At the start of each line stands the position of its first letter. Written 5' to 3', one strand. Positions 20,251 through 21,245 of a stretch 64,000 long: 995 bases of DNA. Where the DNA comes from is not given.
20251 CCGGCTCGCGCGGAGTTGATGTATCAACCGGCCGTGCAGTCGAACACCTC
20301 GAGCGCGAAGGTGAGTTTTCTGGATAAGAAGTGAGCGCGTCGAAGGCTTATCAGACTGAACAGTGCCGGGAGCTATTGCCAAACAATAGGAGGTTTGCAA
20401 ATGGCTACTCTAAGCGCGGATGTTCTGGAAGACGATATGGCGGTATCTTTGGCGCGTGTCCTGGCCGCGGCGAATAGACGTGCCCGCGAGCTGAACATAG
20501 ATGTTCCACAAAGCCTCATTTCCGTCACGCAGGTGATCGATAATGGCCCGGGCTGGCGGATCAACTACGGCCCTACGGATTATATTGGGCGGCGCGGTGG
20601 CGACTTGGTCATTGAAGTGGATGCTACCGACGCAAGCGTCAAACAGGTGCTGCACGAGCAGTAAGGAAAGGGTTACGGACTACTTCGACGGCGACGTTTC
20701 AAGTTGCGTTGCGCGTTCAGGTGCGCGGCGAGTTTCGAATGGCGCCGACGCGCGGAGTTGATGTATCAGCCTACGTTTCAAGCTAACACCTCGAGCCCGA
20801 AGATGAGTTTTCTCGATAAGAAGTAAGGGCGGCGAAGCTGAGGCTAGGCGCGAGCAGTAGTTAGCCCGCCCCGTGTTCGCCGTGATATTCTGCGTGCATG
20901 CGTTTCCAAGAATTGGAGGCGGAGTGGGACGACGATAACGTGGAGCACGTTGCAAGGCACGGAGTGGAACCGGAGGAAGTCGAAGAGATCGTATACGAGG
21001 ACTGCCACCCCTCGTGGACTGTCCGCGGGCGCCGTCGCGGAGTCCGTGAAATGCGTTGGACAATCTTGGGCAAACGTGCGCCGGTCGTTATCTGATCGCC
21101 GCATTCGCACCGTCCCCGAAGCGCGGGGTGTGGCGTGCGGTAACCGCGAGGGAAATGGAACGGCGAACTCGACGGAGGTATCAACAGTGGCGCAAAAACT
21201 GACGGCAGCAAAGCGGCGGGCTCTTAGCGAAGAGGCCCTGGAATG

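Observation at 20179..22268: The 3' end of the alpha-2-macroglobulin gene occurs three times in direct orientation, each copy followed by a different small cassette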

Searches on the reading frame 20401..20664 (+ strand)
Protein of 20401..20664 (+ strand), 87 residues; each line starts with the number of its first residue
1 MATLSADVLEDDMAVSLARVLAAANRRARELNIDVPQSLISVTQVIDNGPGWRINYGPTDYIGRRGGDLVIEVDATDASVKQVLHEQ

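Call 12: search_protein_families(library=pfam, proteins=[window:20401-20664:+], max_evalue=0.01)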
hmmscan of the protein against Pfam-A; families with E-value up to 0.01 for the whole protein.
window:20401-20664:+ (87 aa): 0 families

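Call 30: find_encoding_contigs(protein=window:20401-20664:+, flank=6000, max_places=10)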
Protein window:20401-20664:+ (87 aa): 12 contigs read that carry it; 10 places shown.
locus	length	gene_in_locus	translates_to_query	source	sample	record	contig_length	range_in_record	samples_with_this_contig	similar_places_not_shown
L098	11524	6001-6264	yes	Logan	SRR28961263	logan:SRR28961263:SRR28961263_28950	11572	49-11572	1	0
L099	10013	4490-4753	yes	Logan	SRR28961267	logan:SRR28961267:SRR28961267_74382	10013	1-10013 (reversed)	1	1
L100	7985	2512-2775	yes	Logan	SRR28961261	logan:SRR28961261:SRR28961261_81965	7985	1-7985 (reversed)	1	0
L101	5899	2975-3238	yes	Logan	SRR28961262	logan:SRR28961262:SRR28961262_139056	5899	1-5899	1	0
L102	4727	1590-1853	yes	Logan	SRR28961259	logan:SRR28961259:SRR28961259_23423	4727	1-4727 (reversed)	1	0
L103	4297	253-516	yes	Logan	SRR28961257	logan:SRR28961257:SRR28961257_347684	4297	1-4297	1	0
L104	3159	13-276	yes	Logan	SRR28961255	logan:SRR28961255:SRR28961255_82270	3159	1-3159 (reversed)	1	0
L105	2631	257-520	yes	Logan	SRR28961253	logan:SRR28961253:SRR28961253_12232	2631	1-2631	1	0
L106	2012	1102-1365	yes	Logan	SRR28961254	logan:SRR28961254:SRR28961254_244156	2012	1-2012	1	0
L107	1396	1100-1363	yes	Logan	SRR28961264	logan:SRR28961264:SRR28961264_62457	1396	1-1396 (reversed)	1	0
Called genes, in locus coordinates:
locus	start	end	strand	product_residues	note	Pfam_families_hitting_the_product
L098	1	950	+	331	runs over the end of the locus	?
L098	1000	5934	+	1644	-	PF11974:bMG3 (weak), PF01835:MG2, PF17791:MG3 (faint), PF07703:A2M_BRD, PF00207:A2M, PF07678:TED_complement, PF17973:bMG10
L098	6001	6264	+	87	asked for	-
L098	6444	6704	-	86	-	-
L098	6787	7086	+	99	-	-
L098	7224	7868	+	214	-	-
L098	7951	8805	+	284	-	-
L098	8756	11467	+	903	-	PF00905:Transpeptidase, PF08486:SpoIID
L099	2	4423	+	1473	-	?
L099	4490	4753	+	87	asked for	-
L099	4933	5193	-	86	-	-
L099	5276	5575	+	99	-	-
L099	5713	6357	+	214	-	-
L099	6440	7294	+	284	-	-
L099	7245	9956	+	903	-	PF00905:Transpeptidase, PF08486:SpoIID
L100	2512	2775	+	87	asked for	-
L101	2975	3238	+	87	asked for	-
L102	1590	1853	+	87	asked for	-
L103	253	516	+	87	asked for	-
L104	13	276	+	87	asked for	-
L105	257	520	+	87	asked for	-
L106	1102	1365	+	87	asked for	-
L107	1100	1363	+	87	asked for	-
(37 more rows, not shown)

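Call 32: search_protein_families(library=pfam, proteins=[window:20401-20664:+], max_evalue=0.1)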
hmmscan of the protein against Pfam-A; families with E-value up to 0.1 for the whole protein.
window:20401-20664:+ (87 aa): 1 family
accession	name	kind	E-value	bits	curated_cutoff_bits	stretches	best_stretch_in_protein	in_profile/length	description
PF09383.16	NIL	-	0.099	13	24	0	54-84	30-61/73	NIL domain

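Call 69: find_homologous_proteins(query=window:20401-20664:+, max_evalue=0.001)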
Query window:20401-20664:+ (87 aa): 157 proteins with E <= 0.001 among 163 candidates; the best 120 are listed.
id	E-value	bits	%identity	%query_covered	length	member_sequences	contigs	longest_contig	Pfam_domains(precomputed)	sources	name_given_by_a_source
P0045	2.0e-48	179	100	100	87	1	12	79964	-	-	-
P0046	1.8e-44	166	93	98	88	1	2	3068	-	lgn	-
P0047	4.4e-44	165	91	99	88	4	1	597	-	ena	-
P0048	3.8e-43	162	90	99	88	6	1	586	-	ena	-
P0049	2.9e-42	160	88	99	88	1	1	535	-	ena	-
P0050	1.1e-41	158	88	99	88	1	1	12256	-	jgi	jgi:hypothetical protein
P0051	2.0e-41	157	86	99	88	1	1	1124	-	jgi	jgi:hypothetical protein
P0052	2.1e-41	157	86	99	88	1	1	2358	-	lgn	-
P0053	2.3e-41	157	88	99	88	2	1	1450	-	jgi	jgi:hypothetical protein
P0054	2.9e-41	156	86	99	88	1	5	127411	-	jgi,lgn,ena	-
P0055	3.3e-41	156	86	99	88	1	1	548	-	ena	-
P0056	1.2e-40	154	83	99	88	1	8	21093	-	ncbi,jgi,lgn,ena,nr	ncbi:MAG TPA: hypothetical protein VFF31_06585 [Blastocatellia bacterium]|nr:hypothetical protein [B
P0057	3.0e-40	153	84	99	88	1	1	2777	-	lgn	-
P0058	3.2e-40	153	86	99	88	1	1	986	-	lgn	-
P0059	3.2e-40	153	83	99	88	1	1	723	-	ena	-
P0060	4.2e-40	153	83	99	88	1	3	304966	-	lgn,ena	-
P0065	1.9e-39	151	86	99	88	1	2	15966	-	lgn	-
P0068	4.3e-39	149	81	99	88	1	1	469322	-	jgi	jgi:hypothetical protein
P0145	4.8e-29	117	68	99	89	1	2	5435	-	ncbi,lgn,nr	ncbi:MAG: hypothetical protein M3347_03835 [Armatimonadota bacterium]|nr:hypothetical protein [Armat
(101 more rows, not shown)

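Call 70: find_encoding_contigs(protein=P0046, flank=6000, max_places=3)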
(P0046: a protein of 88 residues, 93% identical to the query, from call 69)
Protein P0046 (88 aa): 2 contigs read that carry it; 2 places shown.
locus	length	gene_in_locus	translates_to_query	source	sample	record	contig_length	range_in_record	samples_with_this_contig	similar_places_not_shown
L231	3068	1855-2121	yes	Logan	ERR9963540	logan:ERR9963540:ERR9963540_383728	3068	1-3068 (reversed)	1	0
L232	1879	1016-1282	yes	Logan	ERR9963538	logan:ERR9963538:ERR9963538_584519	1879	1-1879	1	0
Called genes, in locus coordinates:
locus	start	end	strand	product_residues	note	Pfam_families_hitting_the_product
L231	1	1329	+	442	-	?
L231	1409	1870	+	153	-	PF14220:DUF4329 (weak)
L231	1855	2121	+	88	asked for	-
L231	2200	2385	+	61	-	-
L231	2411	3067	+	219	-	?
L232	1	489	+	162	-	?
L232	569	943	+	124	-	PF14220:DUF4329 (weak)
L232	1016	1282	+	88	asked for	-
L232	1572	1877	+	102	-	?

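Call 71: find_encoding_contigs(protein=P0050, flank=6000, max_places=3)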
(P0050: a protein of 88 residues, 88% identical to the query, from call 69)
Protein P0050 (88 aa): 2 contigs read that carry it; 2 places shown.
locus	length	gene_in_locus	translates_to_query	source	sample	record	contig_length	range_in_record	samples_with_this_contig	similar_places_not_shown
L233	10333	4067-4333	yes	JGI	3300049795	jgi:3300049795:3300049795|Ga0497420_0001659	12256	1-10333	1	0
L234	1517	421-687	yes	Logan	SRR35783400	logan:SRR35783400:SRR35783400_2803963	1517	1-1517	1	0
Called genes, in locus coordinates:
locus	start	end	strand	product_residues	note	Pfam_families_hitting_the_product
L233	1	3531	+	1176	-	?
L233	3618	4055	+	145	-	PF14220:DUF4329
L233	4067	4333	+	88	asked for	-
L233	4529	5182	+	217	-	-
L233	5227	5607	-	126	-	-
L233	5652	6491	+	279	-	-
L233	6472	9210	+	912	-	PF00905:Transpeptidase, PF08486:SpoIID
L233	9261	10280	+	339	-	-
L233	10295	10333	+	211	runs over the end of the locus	PF09348:DUF1990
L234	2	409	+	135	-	?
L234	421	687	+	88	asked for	-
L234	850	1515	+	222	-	?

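Call 72: find_encoding_contigs(protein=P0053, flank=6000, max_places=3)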
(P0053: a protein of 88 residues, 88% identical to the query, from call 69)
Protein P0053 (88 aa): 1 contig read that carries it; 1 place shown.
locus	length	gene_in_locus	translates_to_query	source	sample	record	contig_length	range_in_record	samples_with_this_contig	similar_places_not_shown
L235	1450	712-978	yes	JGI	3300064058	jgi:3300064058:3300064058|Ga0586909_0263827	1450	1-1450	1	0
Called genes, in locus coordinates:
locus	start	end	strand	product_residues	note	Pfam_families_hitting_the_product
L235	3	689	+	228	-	?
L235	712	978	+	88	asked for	-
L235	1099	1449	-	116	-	?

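Call 87: find_encoding_contigs(protein=P0068, flank=4000, max_places=1)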
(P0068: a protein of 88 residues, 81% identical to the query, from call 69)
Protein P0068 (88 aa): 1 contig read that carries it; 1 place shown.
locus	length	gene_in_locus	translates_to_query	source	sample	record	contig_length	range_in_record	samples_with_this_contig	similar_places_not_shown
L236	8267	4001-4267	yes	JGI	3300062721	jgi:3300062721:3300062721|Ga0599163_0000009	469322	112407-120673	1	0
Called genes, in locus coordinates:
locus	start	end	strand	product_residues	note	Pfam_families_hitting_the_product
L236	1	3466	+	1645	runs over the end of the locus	PF11974:bMG3 (weak), PF01835:MG2, PF07703:A2M_BRD, PF00207:A2M, PF07678:TED_complement, PF17973:bMG10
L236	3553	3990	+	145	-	PF14220:DUF4329 (weak)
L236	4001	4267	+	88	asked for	-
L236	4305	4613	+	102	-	-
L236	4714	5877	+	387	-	PF14281:PDDEXK_4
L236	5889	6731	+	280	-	-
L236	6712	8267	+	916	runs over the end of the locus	PF00905:Transpeptidase, PF08486:SpoIID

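Call 88: find_encoding_contigs(protein=P0145, flank=4000, max_places=1)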
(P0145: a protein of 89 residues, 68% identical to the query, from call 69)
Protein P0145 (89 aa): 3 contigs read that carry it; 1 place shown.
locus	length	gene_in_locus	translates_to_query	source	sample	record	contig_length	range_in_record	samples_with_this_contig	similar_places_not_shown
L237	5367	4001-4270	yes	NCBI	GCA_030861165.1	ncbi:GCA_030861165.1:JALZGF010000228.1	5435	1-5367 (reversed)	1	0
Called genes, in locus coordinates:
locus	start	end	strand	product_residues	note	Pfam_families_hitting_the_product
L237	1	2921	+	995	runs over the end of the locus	PF16889:Hepar_II_III_N, PF07940:Hepar_II_III_C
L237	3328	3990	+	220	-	PF14220:DUF4329 (weak)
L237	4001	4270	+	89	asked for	-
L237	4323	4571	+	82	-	-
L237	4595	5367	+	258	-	PF04851:ResIII, PF00270:DEAD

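Call 90: predict_structure(alignment_id=A5)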
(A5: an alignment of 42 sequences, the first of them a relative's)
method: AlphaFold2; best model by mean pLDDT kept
length: 87 residues; sequences in the alignment: 42
mean_pLDDT: 85.8   pTM: 0.78
mean pLDDT of the five models: 85.8, 85.6, 84.8, 82.7, 81.0
residues with pLDDT >= 90: 45; 70-90: 31; 50-70: 10; < 50: 1
segments of 3 or more residues with pLDDT < 50: none
pLDDT, mean of each block of 10 residues (from residue 1): 86 91 96 90 84 86 67 91 80
secondary structure, 60 per line:
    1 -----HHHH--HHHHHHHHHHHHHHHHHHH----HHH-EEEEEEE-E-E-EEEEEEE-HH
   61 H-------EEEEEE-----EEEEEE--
elements in order: H6-9 H12-30 E39-45 E51-57 E69-74 E80-85

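Call 97: fold_search(model_id=the predicted structure, library=pdb)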
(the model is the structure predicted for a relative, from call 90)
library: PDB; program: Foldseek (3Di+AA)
matches with E <= 10: 684; with E <= 0.001: 0
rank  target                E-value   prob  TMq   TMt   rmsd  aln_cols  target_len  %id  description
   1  6f1t_h                2.6e-01  0.35  0.37  0.10  34.9       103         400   11  Cryo-EM structure of two dynein tail domains bound to dynactin and BICDR1 (released 2018-01-17)
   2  5boi                  3.0e-01  0.80  0.48  0.22   4.1        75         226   13  Bacillus megaterium YpeB C-terminal domain (released 2015-08-12)
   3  4r80_A                3.6e-01  0.75  0.47  0.53   4.9        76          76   21  Crystal Structure of a De Novo Designed Beta Sheet Protein, Cystatin Fold, Northeast Structural Genomics Consortium (N (released 2014-09-24)
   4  5yu0_A                3.6e-01  0.08  0.23  0.07  14.0        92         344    9  Structural basis for recognition of L-lysine, L-ornithine, and L-2,4-diamino butyric acid by lysine cyclodeaminase (released 2018-05-02)
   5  4wy8_C                4.1e-01  0.21  0.28  0.09   9.2        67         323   16  Structural analysis of two fungal esterases from Rhizomucor miehei explaining their substrate specificity (released 2015-07-01)
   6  4wy8_B                4.1e-01  0.20  0.26  0.08   9.2        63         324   14  Structural analysis of two fungal esterases from Rhizomucor miehei explaining their substrate specificity (released 2015-07-01)
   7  5x7v_A                4.1e-01  0.16  0.31  0.18   9.3        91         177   12  Crystal structure of Nucleosome assembly protein S (PfNapS) from Plasmodium falciparum (released 2017-03-15)
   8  5kph_MODEL_1_A        4.3e-01  0.44  0.39  0.40   4.4        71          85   15  Solution NMR Structure of Denovo Beta Sheet Design Protein, Northeast Structural Genomics Consortium (NESG) Ta (released 2016-09-28)
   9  3to3_B                4.3e-01  0.20  0.32  0.07  11.3        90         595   17  Crystal Structure of Petrobactin Biosynthesis Protein AsbB from Bacillus anthracis str. Sterne (released 2011-10-05)
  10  4wy8_D                4.6e-01  0.18  0.26  0.09   9.1        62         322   14  Structural analysis of two fungal esterases from Rhizomucor miehei explaining their substrate specificity (released 2015-07-01)
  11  5gzi_A                4.6e-01  0.08  0.23  0.07  13.5       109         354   10  Cyclodeaminase_PA (released 2018-01-17)
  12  5gzi_B                4.6e-01  0.07  0.23  0.08  13.7       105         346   12  Cyclodeaminase_PA (released 2018-01-17)
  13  4mxt                  4.9e-01  0.75  0.46  0.23   3.9        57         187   14  Crystal structure of an Outer-membrane lipoprotein carrier protein (BACUNI_04723) from Bacteroides uniformis ATCC 8492 a (released 2013-10-16)
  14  9e71_BE               4.9e-01  0.18  0.24  0.10   9.9        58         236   14  Cryo-EM structure of the Pyrobaculum calidifontis 70S ribosome (released 2024-11-20)
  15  9yv4_B                5.5e-01  0.51  0.35  0.12   4.1        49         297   14  Crystal structure of the human DCAF1 WDR domain in complex with OICR-41109 (released 2025-11-26)
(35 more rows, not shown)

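Call 101: find_encoding_contigs(protein=P0065, flank=4500, max_places=1)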
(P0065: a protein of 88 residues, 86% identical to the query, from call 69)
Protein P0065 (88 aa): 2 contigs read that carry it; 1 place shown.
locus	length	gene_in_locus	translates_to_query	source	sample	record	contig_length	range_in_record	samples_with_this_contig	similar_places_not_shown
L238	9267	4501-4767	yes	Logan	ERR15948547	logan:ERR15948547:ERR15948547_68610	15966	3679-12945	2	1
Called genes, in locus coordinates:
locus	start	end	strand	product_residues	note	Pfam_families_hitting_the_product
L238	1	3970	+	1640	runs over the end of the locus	PF11974:bMG3 (weak), PF01835:MG2, PF07703:A2M_BRD, PF00207:A2M, PF07678:TED_complement, PF17973:bMG10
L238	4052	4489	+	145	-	PF14220:DUF4329 (weak)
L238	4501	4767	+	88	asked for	-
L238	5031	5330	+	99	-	-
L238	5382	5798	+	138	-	-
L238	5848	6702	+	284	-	-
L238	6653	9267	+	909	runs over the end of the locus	PF00905:Transpeptidase, PF08486:SpoIID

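Call 102: find_encoding_contigs(protein=P0060, flank=4500, max_places=1)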
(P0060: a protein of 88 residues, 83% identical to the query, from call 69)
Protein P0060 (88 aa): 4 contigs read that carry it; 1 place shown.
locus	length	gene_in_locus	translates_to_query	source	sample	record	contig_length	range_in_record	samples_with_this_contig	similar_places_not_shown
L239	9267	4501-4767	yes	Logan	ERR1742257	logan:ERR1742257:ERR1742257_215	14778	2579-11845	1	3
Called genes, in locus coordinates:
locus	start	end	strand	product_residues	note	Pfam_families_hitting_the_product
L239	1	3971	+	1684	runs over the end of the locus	PF11974:bMG3 (weak), PF01835:MG2, PF07703:A2M_BRD, PF00207:A2M, PF07678:TED_complement, PF17973:bMG10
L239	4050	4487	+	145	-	PF14220:DUF4329 (weak)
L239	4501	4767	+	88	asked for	-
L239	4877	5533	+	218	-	-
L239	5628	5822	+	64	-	-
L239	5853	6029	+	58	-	PF08869:XisI (weak)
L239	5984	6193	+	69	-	PF08869:XisI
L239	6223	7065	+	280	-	-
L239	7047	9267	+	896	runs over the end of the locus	PF00905:Transpeptidase, PF08486:SpoIID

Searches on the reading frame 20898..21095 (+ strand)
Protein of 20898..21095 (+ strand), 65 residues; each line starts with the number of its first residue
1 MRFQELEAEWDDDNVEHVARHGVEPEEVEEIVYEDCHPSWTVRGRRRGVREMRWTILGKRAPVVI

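Call 12: search_protein_families(library=pfam, proteins=[window:20898-21095:+], max_evalue=0.01)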
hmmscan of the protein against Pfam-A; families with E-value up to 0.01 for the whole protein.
window:20898-21095:+ (65 aa): 1 family
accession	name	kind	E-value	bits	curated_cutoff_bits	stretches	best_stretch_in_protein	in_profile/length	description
PF04365.19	BrnT_toxin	-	0.00086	20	34.5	1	10-61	1-50/77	Ribonuclease toxin, BrnT, of type II toxin-antitoxin system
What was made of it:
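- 20898..21202 (+): BrnT-like toxin pseudogene (1-nt deletion near 21067). Weak Pfam BrnT_toxin hit (call 12).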
